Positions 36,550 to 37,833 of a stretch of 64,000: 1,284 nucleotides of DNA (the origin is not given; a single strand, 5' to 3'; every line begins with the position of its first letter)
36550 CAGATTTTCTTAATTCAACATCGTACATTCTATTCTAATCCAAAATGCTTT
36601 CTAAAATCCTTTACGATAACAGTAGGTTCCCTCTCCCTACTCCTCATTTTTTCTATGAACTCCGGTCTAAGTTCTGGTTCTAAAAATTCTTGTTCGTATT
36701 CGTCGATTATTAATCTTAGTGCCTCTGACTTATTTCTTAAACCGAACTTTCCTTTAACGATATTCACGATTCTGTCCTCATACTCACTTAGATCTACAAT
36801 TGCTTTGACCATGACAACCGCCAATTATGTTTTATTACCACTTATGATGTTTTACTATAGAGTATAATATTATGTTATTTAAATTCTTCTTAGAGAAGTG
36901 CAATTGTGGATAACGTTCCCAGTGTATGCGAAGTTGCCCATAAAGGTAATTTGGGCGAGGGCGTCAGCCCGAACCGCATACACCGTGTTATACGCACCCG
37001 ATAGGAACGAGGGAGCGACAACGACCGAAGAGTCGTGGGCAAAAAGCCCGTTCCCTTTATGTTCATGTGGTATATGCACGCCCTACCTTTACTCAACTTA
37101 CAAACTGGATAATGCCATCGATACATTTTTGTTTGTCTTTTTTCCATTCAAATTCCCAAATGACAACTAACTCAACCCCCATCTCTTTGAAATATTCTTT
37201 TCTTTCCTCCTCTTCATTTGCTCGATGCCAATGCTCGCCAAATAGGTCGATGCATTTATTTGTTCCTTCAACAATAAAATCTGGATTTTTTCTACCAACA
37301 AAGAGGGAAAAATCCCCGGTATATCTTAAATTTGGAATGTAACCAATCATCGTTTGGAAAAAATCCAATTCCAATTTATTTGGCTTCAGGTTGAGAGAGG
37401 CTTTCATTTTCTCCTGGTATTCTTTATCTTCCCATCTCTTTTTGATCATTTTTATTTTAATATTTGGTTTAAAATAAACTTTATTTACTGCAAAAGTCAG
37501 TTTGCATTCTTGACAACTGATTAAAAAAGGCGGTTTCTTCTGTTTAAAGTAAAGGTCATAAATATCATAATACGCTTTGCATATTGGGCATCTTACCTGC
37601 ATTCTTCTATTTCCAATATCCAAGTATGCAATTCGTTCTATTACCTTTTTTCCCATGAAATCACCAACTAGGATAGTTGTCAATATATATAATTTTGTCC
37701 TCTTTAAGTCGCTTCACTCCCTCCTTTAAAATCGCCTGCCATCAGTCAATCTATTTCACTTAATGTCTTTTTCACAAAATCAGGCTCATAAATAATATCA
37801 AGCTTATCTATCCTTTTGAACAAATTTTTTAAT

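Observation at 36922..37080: G+C-rich, highly base-paired 160-nt element in an AT-rich islet: candidate novel structured RNA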

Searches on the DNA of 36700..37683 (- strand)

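Call 4: search_rna_families(source=window, start=36700, end=37300, threshold=evalue, max_evalue=10, show_alignments=4)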
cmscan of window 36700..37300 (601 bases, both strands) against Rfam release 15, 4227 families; matches with E-value up to 10: 3.
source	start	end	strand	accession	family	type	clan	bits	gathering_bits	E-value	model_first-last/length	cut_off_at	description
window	36833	36945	+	RF01240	snR85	Gene; snRNA; snoRNA; HACA-box;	CL00024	16.1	37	1.7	1-180/180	no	Small nucleolar RNA snR85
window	36876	36939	+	RF01706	Gut-1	Gene; sRNA;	-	14.3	50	7.1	1-77/77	no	Gut-1 RNA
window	37189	37215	-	RF01306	sR52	Gene; snRNA; snoRNA; CD-box;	-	12.6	50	5.3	1-60/60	no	Small nucleolar RNA sR52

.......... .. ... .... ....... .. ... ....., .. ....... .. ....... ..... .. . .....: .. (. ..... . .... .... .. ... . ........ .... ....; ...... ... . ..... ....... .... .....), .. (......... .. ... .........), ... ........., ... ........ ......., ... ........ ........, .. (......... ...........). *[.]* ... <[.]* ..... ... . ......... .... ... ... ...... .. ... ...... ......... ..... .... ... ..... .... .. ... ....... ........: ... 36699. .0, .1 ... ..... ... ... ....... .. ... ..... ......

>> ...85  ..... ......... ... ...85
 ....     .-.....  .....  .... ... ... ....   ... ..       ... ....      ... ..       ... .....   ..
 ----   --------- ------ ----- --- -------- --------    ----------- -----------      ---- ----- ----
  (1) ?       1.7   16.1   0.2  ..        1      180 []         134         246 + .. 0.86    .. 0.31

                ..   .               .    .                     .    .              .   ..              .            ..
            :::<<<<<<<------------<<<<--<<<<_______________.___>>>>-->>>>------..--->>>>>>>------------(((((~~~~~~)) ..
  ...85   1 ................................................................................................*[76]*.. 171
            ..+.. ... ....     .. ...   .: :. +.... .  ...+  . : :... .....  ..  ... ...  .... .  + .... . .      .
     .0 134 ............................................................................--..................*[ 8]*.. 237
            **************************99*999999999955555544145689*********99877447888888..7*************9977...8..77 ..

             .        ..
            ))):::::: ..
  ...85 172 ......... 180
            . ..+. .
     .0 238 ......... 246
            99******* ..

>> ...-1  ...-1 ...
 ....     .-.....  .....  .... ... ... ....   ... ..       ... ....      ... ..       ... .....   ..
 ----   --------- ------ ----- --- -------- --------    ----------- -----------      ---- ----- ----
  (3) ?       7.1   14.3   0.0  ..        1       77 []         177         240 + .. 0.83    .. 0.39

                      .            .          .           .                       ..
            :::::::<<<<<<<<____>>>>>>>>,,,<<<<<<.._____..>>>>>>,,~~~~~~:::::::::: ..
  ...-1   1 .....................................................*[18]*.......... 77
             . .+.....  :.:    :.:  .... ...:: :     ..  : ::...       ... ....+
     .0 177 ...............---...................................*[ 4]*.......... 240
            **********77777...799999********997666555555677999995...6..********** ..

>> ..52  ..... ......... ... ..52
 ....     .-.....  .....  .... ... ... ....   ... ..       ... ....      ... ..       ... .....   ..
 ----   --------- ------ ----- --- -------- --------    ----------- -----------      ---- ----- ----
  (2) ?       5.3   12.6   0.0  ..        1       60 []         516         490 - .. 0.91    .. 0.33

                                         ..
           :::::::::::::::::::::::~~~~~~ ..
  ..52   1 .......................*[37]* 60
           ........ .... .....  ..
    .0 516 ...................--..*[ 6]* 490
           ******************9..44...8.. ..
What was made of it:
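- On Structured non-coding RNA gene: At E <= 10 over 36700-37300 there are only chance-level snoRNA and Gut-1 hits (call 4).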

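Call 68: build_rna_model(alignment_id=A2)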
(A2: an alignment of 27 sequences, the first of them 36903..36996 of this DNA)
Model R1 built from alignment A2 (27 sequences, 119 columns); structure: RNAalifold consensus.
model positions 95; base pairs 15; branch points 1; effective number of sequences 3.97; information 0.601 bits per position. Calibrated on 0.2 Mb of random sequence (short: E-values are rough).
structure used (alignment columns):
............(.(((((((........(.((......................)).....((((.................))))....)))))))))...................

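Call 69: search_with_rna_model(model_id=R1, sources=[window, L001, L002, L003, L010, L011, L012, L014, L015, L016, L017, L018, L019, L020, L021, L022, L023, L024, L025, L026, L027, L028, L029, L030, L031, L032, L033, L034, L035, L036, L037, L038, L039, L040, L041, L042, L043, L044, L045, L046, L047, L048, L049, L050, L051, L052, L053, L054, L055, L056, L057, L058, L059, L060, L061, L062, L063, L064, L065, L066, L067, L068, L069, L070, L071, L072, L073, L074, L075, L076, L077, L078, L079, L080, L081, L082], max_evalue=1)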
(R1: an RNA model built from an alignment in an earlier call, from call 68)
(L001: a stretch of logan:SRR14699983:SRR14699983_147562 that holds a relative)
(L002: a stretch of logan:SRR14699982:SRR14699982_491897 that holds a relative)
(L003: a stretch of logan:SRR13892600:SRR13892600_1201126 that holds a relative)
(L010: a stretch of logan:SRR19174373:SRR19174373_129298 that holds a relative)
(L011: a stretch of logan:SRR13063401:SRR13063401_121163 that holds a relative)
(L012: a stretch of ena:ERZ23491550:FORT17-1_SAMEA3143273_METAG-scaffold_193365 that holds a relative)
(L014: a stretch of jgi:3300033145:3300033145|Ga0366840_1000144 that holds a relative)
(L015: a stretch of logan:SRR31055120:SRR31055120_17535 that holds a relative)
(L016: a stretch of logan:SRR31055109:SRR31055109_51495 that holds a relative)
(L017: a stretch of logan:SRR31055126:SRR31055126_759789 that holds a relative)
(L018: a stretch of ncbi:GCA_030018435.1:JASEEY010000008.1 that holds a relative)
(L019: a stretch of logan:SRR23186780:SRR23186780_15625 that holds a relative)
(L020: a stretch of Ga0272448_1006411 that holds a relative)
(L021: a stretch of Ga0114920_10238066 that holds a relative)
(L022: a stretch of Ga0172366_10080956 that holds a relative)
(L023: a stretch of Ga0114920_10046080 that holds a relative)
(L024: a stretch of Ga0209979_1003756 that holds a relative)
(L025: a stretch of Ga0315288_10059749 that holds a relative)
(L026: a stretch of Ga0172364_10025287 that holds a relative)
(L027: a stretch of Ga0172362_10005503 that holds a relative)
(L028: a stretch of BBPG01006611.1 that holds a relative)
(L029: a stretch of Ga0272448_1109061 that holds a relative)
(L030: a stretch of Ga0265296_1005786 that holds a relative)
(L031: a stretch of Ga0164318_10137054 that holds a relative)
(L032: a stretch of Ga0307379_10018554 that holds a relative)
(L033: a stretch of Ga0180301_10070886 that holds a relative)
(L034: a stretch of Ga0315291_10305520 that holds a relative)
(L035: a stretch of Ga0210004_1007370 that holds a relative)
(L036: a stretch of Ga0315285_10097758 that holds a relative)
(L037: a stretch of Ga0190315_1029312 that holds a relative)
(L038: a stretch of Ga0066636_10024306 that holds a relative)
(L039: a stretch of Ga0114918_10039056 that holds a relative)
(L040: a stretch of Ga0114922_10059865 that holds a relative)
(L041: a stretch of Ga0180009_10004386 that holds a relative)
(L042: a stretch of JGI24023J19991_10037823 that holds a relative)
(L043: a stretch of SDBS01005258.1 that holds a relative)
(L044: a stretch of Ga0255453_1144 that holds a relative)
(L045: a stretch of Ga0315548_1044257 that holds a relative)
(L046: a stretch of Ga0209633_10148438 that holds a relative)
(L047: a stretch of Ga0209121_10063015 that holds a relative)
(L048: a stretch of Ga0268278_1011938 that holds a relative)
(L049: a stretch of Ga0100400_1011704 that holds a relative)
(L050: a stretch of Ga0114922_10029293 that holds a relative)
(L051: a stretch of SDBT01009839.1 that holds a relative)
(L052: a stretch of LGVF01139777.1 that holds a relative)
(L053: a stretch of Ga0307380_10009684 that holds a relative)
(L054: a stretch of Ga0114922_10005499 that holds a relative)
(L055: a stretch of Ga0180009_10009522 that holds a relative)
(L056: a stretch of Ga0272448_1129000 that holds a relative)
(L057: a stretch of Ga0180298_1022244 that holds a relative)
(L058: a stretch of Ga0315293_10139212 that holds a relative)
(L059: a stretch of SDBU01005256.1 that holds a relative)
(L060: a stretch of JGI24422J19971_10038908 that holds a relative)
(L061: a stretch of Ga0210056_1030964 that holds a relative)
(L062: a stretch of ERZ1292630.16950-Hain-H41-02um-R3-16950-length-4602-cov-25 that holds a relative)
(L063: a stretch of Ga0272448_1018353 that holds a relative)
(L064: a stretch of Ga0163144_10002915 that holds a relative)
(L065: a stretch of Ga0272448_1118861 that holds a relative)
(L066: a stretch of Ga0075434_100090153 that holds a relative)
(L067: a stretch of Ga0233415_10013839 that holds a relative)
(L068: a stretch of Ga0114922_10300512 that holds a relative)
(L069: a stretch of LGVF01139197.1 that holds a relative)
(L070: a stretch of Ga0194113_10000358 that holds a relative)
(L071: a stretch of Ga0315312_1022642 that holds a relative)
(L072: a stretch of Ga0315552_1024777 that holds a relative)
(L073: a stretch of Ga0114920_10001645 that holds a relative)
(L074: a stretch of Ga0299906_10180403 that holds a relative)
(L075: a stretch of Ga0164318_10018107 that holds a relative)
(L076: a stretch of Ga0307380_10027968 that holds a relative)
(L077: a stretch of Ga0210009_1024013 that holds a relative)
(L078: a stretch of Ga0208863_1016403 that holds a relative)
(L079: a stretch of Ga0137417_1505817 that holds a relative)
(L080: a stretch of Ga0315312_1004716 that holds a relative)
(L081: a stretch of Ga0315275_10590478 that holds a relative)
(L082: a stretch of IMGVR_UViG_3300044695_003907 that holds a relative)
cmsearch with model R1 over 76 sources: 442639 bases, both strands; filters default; matches with E-value up to 1: 106.
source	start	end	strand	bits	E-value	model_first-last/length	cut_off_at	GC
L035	87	182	-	94.9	9.7e-22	1-95/95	no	0.42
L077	2420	2515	+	94.9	9.7e-22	1-95/95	no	0.42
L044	3629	3725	+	91.8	6.3e-21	1-95/95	no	0.53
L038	30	125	-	90.3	1.6e-20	1-95/95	no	0.41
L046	12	107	+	89.6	2.4e-20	1-95/95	no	0.49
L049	4877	4963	-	85.8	2.4e-19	1-95/95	no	0.51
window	36903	36996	-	84.3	6e-19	1-95/95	no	0.51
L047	1124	1216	-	83.8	8e-19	1-95/95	no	0.54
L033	1263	1365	+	82.9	1.4e-18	1-95/95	no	0.58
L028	1023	1106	-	82.1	2.2e-18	1-95/95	no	0.46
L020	9796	9896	+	81.6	3.1e-18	1-95/95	no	0.5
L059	2076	2180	+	79.4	1.2e-17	1-95/95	no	0.54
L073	5088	5183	-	78.4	2.1e-17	1-95/95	no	0.41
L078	2239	2334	+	78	2.7e-17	1-95/95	no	0.53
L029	369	464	-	77.4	3.9e-17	1-95/95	no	0.51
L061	1525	1617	-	77.2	4.5e-17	1-95/95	no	0.56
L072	913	1008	+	76.9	5.4e-17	1-95/95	no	0.45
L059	5746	5838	+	75.5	1.3e-16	1-95/95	no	0.57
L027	10517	10632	+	75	1.7e-16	1-95/95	no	0.53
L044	2367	2472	+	74.9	1.8e-16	1-95/95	no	0.52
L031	654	752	-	74.6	2.2e-16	1-95/95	no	0.49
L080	5509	5605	+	74.1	2.9e-16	1-95/95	no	0.48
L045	782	877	-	73.8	3.6e-16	1-95/95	no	0.45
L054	7443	7532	-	72.7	6.6e-16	1-95/95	no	0.5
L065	369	467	-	72.2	9.1e-16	1-95/95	no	0.51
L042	1093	1191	+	70.9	2.1e-15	1-95/95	no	0.51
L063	2686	2779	-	70.7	2.3e-15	1-95/95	no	0.55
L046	1158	1256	+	69.9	3.7e-15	1-95/95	no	0.52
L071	147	230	+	69.6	4.4e-15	1-95/95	no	0.46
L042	25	112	+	69.1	5.9e-15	1-95/95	no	0.5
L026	3690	3776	+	69.1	6.2e-15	1-95/95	no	0.49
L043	10407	10494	-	68.9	6.8e-15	1-95/95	no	0.49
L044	5846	5933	-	68.6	8.1e-15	1-95/95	no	0.53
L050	1647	1737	-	68.1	1.1e-14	1-95/95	no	0.47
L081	58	155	-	67.7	1.4e-14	1-95/95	no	0.57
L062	118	210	-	67.4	1.7e-14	1-95/95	no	0.57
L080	7860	7947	+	66.9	2.3e-14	1-95/95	no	0.6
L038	3550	3637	-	66.7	2.6e-14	1-95/95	no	0.42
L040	2759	2857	+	66.2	3.5e-14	1-95/95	no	0.52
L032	7156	7258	-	65.9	4.1e-14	1-95/95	no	0.5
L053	5973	6075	+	65.9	4.1e-14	1-95/95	no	0.5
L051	591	694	-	65.5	5.3e-14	1-95/95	no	0.48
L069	770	869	-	65.1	6.6e-14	1-95/95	no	0.55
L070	1162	1252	-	65.1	6.7e-14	1-95/95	no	0.54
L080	7254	7350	+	65.1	6.7e-14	1-95/95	no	0.46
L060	1218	1307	+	65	7.2e-14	1-95/95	no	0.47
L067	1655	1801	-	64.9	7.6e-14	1-95/95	no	0.48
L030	7465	7564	+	64.9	7.9e-14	1-95/95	no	0.56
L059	8055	8159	+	63.6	1.7e-13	1-95/95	no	0.53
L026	45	141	+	63.2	2.1e-13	1-95/95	no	0.49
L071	307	401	+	63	2.4e-13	1-95/95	no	0.47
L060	2504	2595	+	62.2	4.1e-13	1-95/95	no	0.41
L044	4547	4628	-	61.2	7.4e-13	1-95/95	no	0.51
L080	4183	4278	+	60.3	1.3e-12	1-95/95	no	0.51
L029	1416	1503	-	60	1.5e-12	1-95/95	no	0.38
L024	8314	8400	+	59.5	2e-12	1-95/95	no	0.4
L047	255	352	-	58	5e-12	1-95/95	no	0.45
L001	2460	2559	+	57.7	6e-12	1-95/95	no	0.34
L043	8085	8177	-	57.1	8.9e-12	1-95/95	no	0.47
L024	11748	11842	+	55.7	2e-11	1-95/95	no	0.47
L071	1930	2027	+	55.7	2.1e-11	1-95/95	no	0.44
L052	1990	2087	+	55.6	2.2e-11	1-95/95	no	0.49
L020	12526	12621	+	54.7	3.8e-11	1-95/95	no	0.5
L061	258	410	-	54.2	4.9e-11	1-95/95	no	0.53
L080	6536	6643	+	53.8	6.3e-11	1-95/95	no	0.54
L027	9933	10031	+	52.6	1.3e-10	1-95/95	no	0.54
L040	1750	1852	+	51.1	3.3e-10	1-95/95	no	0.53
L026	4337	4433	+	50.3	5.5e-10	1-95/95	no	0.53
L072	1953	2045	+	48.3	1.8e-09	1-95/95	no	0.53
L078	677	780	+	48.2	1.9e-09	1-95/95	no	0.6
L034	122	220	-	48.1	2.1e-09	1-95/95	no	0.49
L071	2545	2629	+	47.8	2.4e-09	1-95/95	no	0.48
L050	553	649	-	46.7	4.7e-09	1-95/95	no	0.43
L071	1354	1453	+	45.7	8.5e-09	1-95/95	no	0.53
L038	1520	1616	-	42.7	5.5e-08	1-95/95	no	0.51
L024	9076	9164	+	38.8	5.9e-07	1-95/95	no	0.38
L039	157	258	-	35.9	3.3e-06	1-95/95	no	0.54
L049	4108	4199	-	34.1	1e-05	1-95/95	no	0.5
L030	8382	8456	+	32.2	3.1e-05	1-95/95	no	0.41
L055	6609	6697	+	25.7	0.0016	1-95/95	no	0.48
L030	7665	7751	+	23.9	0.0048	1-95/95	no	0.45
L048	295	432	+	23.4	0.0064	1-95/95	no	0.36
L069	1579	1674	-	22.3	0.013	1-95/95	no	0.42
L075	6635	6728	+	22.2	0.013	1-95/95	no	0.41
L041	4283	4365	-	20.5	0.037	1-95/95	no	0.4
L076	132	226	-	20.1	0.049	1-95/95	no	0.33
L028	2085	2122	-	19.2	0.083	58-95/95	5'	0.61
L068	686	782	-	19.1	0.09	1-95/95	no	0.33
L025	352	401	+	18.9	0.1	1-95/95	no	0.26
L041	4845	4960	-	18.3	0.14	1-95/95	no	0.49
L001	1890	1914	+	18.3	0.15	1-95/95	no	0.36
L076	164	228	+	18.2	0.15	1-95/95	no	0.32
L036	860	906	-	18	0.17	1-95/95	no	0.3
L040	104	169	+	17.4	0.24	1-95/95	no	0.41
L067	2665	2764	-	17.4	0.24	1-95/95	no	0.4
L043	11608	11672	-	17.2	0.27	1-95/95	no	0.31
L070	2005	2059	-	16.8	0.34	1-95/95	no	0.35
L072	79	139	+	16.5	0.44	1-95/95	no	0.33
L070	161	285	-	16.3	0.48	1-95/95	no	0.5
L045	1496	1556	-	16.2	0.5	1-95/95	no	0.31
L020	6393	6458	+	16.1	0.53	1-95/95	no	0.38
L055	5894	5919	+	16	0.59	1-95/95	no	0.31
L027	9049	9074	+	16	0.59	1-95/95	no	0.31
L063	5934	5999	-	15.8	0.66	1-95/95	no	0.39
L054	11343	11368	+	15.5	0.79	1-95/95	no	0.27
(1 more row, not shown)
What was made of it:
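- Model R1 finds 79 sites at E <= 3.1e-05, of which 77 are distinct sequences (call 69).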

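Call 73: search_with_rna_model(model_id=R2, sources=[L080, L071, L059, L044, L078, L001], max_evalue=10, filters=off, show_alignments=3)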
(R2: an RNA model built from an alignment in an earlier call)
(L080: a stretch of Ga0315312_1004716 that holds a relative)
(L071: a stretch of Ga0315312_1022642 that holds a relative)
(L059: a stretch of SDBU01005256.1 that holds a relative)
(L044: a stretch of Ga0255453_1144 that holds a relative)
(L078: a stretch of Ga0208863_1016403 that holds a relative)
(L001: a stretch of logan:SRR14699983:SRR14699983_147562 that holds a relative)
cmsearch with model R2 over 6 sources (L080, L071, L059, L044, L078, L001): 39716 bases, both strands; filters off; matches with E-value up to 10: 15.
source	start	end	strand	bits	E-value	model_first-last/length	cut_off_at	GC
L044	6456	6500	-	23.3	0.00025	1-73/73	no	0.38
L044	4550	4625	-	11.7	0.77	1-73/73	no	0.51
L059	5749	5833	+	10.6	1.6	1-73/73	no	0.58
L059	1046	1075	-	10.2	2.1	1-73/73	no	0.4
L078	34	82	-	10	2.4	1-73/73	no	0.37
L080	7610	7641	+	9.9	2.5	1-73/73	no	0.34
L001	178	207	+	9.8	2.8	1-73/73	no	0.4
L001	1893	1909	-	9.3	3.9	1-73/73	no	0.29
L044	6456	6500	+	9.3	3.9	1-73/73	no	0.38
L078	2013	2044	+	9.2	4.1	1-73/73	no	0.41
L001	1893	1909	+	9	4.8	1-73/73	no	0.29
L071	232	272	+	8.6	6.5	1-73/73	no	0.41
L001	6607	6653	-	8.5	6.8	1-73/73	no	0.19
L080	4108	4148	+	8.2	8.6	1-73/73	no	0.41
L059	8058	8154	+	8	9.5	1-73/73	no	0.55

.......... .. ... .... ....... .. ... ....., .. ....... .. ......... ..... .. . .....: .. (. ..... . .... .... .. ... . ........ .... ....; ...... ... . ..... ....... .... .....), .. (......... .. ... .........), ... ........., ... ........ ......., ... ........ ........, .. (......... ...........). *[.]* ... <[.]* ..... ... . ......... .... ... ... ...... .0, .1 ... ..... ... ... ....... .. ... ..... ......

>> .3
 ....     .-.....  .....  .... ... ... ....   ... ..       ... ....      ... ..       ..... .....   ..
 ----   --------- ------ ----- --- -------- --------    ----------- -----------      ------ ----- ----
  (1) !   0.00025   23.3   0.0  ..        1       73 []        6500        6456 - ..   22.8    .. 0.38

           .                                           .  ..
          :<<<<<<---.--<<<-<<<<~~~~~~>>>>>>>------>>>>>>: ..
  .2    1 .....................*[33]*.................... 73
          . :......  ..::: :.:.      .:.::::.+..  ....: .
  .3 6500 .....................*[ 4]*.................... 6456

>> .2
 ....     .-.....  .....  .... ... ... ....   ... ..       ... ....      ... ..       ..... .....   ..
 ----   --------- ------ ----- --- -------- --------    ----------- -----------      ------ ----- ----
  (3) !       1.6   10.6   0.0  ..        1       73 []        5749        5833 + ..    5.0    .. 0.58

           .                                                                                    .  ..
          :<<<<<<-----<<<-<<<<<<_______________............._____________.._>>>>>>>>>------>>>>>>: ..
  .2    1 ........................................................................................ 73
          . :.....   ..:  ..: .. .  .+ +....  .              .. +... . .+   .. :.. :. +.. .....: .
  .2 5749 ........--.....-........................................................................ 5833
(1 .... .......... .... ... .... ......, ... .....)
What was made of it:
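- On Integron attC site: The best family members reach 11.7 bits (E = 0.77) and 10.6 bits (E = 1.6) (call 73).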

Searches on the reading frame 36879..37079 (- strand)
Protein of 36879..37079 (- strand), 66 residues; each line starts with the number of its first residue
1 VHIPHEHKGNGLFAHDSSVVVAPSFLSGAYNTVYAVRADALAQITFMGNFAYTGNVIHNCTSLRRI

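Call 25: search_protein_families(library=pfam, proteins=[window:36879-37079:-], max_evalue=1)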
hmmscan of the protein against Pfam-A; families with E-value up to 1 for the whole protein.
window:36879-37079:- (66 aa): 0 families
